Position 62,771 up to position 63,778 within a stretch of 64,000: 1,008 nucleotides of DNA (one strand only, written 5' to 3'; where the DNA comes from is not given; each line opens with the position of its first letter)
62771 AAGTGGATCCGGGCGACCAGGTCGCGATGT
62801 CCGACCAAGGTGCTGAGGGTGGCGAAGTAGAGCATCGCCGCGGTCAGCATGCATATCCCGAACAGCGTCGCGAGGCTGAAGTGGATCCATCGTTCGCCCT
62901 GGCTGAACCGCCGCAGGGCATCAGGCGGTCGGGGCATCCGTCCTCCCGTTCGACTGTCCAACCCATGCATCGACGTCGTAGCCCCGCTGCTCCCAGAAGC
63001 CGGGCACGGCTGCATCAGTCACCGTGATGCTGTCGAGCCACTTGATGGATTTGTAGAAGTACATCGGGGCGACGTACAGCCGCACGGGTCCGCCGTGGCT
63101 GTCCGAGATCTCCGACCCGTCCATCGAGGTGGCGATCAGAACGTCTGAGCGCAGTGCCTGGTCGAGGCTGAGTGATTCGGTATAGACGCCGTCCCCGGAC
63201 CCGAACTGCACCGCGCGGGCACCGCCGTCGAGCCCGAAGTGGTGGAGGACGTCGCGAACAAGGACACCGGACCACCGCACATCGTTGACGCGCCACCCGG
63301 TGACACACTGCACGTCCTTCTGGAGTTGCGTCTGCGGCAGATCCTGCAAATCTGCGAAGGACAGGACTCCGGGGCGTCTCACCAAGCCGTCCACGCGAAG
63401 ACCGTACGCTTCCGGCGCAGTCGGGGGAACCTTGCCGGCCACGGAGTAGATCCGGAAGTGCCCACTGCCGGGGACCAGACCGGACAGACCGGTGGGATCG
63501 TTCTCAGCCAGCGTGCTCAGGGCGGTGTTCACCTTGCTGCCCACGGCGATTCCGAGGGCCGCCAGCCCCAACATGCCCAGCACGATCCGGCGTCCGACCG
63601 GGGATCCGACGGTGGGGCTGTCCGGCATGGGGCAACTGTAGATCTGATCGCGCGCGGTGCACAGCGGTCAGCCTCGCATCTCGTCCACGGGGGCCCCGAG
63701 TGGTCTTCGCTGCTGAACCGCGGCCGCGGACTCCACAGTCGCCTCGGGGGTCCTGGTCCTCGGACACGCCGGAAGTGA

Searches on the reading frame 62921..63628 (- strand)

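Call 57: search_protein_families(library=pfam, max_evalue=0.001, proteins=[window:62921-63628:-])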
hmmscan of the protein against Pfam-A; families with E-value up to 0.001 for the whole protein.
window:62921-63628:- (235 aa): 1 family
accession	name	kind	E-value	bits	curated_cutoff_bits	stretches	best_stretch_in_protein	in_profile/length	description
PF00174.25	Oxidored_molyb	-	3.5e-39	134.5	24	1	65-212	2-169/169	Oxidoreductase molybdopterin binding domain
